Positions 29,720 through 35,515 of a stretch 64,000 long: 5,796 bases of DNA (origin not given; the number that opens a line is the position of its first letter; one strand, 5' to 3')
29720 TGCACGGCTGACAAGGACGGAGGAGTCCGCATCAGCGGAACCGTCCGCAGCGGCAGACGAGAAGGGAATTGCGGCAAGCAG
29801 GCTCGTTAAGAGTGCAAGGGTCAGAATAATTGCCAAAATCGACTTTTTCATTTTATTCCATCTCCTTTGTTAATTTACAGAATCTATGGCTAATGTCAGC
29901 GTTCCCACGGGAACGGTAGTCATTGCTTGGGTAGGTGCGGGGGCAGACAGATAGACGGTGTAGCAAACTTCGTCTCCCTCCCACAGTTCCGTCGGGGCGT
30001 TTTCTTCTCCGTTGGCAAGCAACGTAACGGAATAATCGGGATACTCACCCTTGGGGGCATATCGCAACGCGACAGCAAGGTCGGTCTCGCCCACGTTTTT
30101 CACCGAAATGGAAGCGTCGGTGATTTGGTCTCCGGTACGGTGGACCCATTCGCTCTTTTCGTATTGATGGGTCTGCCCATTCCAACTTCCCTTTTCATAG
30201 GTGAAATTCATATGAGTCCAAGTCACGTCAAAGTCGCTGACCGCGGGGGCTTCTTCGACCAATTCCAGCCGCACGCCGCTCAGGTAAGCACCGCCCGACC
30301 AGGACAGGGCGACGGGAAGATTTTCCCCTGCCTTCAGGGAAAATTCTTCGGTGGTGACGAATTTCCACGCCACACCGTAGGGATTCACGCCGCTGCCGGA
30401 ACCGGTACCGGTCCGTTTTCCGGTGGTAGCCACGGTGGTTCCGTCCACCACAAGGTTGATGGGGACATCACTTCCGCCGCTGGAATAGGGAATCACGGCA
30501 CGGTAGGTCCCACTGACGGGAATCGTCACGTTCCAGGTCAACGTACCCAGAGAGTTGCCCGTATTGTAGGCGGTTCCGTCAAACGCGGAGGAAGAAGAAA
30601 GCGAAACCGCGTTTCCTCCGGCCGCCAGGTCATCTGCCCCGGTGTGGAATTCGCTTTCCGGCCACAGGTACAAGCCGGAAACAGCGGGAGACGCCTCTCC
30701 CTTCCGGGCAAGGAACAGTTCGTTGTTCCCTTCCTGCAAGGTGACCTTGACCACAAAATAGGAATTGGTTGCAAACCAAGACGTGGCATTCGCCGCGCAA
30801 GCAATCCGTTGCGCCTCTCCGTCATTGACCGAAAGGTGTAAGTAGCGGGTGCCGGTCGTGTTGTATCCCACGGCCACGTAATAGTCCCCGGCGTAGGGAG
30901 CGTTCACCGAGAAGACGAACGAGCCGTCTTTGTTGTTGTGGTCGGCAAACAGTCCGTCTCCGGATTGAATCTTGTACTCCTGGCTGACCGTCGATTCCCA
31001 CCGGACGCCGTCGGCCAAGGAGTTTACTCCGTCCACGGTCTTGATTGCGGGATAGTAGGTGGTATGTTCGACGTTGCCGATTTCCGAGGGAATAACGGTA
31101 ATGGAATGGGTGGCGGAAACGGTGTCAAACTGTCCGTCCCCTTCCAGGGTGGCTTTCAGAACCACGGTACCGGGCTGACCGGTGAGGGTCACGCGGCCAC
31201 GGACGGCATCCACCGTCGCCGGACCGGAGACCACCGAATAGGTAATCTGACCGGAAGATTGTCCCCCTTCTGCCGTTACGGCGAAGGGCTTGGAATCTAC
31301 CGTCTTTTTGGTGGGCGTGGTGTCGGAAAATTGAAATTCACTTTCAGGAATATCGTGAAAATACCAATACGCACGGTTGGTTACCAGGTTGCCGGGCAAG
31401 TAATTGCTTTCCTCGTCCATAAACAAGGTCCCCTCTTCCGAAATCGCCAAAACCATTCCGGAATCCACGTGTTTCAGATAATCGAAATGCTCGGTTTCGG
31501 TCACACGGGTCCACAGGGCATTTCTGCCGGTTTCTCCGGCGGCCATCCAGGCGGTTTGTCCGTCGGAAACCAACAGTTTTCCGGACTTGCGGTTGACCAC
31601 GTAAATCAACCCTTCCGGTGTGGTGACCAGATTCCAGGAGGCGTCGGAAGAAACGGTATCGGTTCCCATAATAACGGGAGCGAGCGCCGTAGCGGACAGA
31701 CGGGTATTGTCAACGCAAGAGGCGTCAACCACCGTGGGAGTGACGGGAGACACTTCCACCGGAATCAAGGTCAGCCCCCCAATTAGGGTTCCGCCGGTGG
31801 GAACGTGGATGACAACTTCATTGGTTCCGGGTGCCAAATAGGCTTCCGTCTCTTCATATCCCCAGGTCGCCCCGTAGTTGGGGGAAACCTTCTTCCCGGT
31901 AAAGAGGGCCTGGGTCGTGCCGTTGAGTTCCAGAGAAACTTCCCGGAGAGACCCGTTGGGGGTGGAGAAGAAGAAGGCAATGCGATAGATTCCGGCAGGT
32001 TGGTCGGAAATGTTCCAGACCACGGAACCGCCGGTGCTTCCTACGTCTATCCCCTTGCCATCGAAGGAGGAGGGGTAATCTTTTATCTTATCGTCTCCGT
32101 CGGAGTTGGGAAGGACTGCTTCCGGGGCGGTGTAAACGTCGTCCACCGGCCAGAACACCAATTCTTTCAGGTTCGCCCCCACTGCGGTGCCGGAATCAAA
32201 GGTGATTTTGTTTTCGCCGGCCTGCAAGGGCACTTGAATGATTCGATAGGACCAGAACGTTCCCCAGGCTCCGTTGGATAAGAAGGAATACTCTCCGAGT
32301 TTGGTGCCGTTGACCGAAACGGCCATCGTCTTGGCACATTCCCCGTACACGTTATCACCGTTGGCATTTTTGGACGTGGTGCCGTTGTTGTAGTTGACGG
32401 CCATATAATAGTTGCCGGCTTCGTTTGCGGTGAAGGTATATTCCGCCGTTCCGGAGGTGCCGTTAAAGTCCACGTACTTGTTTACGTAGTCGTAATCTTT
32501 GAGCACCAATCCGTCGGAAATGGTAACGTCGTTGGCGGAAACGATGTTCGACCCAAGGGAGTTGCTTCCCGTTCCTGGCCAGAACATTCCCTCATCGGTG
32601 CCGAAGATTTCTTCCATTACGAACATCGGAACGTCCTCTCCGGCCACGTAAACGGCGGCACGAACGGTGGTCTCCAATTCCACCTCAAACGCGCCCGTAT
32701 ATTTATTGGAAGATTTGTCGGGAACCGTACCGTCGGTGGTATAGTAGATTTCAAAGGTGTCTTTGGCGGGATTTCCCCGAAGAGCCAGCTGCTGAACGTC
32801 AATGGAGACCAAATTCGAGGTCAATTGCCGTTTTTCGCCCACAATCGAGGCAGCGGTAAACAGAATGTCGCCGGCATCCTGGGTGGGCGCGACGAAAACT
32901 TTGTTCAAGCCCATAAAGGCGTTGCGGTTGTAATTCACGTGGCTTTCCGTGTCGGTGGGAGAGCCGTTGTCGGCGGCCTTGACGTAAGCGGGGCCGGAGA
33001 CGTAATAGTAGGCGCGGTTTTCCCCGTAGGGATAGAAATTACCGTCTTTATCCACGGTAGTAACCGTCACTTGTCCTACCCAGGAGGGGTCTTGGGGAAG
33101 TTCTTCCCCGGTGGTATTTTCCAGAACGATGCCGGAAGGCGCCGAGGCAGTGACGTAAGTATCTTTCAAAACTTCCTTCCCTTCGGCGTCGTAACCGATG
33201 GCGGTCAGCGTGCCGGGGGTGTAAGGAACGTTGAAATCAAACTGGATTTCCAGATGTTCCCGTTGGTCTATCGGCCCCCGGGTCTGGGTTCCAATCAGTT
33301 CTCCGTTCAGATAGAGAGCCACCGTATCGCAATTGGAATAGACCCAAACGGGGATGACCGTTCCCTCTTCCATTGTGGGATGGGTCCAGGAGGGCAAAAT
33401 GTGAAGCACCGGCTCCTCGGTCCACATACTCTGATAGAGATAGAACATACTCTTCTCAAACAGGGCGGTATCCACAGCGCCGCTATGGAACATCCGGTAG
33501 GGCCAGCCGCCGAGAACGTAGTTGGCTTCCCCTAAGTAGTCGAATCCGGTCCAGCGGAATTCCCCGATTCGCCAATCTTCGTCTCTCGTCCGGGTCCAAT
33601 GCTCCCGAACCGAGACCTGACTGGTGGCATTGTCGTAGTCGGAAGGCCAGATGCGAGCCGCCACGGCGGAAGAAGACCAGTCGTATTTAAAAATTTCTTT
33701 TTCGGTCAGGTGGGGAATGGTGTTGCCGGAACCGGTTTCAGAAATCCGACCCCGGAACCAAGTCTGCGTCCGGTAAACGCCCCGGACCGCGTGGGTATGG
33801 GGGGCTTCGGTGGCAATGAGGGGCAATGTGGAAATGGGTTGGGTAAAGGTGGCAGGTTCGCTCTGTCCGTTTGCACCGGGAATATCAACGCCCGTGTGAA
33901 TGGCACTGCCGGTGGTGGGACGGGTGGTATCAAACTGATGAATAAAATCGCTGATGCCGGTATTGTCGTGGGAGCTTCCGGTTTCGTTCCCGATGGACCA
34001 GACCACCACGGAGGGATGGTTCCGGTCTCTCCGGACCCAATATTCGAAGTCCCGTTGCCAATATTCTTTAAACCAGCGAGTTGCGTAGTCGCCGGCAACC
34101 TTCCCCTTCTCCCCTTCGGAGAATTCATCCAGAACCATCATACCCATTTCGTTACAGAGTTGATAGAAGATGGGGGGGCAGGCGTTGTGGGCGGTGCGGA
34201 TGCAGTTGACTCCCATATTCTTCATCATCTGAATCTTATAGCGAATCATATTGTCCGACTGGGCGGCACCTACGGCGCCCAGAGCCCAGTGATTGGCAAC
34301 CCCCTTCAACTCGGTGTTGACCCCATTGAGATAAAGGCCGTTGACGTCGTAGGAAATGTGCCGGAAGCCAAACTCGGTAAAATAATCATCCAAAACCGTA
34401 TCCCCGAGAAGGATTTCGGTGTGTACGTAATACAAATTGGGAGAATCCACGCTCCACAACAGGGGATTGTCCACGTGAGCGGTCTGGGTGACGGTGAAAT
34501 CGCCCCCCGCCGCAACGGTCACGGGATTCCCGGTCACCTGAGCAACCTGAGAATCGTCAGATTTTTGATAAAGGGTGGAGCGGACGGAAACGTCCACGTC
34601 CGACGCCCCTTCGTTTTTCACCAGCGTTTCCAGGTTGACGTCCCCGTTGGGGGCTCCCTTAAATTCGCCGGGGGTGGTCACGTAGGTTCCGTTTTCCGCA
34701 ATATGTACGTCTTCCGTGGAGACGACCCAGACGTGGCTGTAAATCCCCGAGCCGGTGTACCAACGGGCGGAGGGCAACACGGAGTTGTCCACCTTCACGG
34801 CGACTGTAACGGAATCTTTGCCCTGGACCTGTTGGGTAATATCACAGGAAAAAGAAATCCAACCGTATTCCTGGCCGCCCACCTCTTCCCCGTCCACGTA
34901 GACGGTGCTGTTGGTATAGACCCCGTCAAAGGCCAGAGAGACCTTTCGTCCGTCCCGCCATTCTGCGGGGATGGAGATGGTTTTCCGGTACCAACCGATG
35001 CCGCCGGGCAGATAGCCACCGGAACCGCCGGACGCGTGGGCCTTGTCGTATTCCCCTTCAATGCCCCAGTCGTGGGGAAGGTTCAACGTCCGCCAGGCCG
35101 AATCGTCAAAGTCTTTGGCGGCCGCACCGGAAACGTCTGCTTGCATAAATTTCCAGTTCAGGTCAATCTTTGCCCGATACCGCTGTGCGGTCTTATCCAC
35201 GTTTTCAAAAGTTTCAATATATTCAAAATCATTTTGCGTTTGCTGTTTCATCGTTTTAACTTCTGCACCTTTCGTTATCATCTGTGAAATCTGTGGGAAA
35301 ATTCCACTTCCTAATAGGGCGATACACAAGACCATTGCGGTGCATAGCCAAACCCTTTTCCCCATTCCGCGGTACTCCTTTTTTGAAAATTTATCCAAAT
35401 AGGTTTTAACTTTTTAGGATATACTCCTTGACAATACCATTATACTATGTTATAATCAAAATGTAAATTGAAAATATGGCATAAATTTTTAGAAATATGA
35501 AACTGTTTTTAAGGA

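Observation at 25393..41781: Four consecutive giant secreted proteins share one unassigned C-terminal domain (candidate surface-retention or sorting module)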

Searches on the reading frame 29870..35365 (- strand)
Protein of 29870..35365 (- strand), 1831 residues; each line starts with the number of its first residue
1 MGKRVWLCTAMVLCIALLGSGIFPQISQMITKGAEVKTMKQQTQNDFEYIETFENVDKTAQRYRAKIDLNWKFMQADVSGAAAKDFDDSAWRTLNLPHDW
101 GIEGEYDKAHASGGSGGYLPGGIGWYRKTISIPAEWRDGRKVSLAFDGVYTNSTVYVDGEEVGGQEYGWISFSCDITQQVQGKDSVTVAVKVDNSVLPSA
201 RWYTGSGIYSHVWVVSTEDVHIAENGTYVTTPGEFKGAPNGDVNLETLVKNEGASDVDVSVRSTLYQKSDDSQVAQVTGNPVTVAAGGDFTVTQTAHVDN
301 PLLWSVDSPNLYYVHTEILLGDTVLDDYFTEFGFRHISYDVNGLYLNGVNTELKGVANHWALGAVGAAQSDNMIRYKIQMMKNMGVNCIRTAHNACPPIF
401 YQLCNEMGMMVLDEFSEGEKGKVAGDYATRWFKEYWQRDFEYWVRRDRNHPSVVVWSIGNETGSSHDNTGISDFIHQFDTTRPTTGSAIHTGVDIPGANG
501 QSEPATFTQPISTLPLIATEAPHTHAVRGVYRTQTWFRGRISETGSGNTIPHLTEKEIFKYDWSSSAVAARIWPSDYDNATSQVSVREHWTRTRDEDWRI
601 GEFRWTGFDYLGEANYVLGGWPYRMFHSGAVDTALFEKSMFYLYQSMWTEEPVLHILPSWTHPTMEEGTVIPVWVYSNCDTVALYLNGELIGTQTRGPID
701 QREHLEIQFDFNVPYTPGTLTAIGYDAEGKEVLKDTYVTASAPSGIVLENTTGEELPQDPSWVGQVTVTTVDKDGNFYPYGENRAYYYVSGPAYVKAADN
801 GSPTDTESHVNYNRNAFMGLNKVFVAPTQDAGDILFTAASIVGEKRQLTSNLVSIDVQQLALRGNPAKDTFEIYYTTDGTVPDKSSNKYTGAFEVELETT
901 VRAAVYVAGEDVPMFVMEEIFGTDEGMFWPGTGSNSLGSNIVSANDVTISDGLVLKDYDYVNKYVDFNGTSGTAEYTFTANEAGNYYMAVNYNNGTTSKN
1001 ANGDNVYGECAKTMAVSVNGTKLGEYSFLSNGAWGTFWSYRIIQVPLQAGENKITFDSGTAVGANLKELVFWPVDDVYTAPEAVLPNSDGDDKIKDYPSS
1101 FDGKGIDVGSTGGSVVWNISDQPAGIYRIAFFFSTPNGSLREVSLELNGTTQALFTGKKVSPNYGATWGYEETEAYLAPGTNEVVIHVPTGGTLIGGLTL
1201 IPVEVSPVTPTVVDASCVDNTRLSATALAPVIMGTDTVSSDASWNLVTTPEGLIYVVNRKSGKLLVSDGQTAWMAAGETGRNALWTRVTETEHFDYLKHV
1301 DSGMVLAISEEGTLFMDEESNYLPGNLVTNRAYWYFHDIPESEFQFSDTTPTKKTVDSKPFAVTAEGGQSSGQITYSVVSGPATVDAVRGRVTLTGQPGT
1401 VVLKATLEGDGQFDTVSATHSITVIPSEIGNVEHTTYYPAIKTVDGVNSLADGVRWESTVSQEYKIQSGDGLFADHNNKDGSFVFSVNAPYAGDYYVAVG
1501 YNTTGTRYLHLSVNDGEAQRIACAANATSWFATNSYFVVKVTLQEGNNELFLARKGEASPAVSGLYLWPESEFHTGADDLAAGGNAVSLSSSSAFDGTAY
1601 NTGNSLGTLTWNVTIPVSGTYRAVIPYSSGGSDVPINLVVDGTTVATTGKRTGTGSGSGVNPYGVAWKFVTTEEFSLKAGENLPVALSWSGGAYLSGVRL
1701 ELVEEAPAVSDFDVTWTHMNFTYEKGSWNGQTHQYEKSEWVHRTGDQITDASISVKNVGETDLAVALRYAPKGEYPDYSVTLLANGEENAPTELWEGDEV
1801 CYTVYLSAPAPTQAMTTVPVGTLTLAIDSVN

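Call 3: search_protein_families(library=pfam, proteins=[window:29870-35365:-], max_evalue=0.01)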
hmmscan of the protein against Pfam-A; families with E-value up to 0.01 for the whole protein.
window:29870-35365:- (1831 aa): 11 families
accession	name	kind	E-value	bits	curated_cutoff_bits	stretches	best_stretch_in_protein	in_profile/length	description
PF02836.23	Glyco_hydro_2_C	-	6.9e-23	81.7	21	1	344-485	8-159/302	Glycosyl hydrolases family 2, TIM barrel domain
PF16355.11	DUF4982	-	2e-22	79.4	23.9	1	668-732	1-60/61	Domain of unknown function (DUF4982)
PF02837.24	Glyco_hydro_2_N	-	5.3e-21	75.7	28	1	66-215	3-166/169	Glycosyl hydrolases family 2, sugar binding domain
PF00703.27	Glyco_hydro_2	-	1.5e-14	55.2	23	1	229-335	8-109/109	Glycosyl hydrolases family 2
PF18565.7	Glyco_hydro2_C5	-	1.5e-12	47.7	32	1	757-840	11-94/103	Glycoside hydrolase family 2 C-terminal domain 5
PF13287.12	Fn3_assoc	-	2.2e-11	44.1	23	1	869-909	8-48/59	Fn3 associated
PF13290.12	CHB_HEX_C_1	-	2.7e-11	43.7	22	1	868-908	18-58/67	Chitobiase/beta-hexosaminidase C-terminal domain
PF16990.11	CBM_35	-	2.3e-10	41.2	28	1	1592-1648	19-77/121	Carbohydrate binding module (family 35)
PF22666.2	Glyco_hydro_2_N2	-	1.6e-07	32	27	1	125-197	51-122/167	Glycosyl hydrolase 2 galactose-binding domain-like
PF05692.17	Myco_haema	-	0.00042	19.9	25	1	1476-1525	316-366/429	Mycoplasma haemagglutinin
PF22820.2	TcaA_3rd_4th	-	0.0072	16.7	27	0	675-714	7-51/73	TcaA protein 3rd/4th domain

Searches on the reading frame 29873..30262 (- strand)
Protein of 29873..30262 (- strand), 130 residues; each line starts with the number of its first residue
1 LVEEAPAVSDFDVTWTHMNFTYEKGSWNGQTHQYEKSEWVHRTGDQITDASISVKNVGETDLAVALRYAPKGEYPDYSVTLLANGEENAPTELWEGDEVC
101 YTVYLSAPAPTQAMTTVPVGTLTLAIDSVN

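Call 5: search_protein_families(library=pfam, proteins=[window:29873-30238:-], max_evalue=10)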
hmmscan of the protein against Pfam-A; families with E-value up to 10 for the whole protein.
seq(122 aa): 0 families

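Call 6: search_protein_families(library=ncbifam, proteins=[window:29873-30238:-], max_evalue=10)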
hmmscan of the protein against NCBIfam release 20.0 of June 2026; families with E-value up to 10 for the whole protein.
seq(122 aa): 0 families

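Call 43: find_homologous_proteins(query=window:29873-30262:-, max_evalue=0.001)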
Query window:29873-30262:-: 11 candidates shared short words with the query, none scored E <= 0.001.
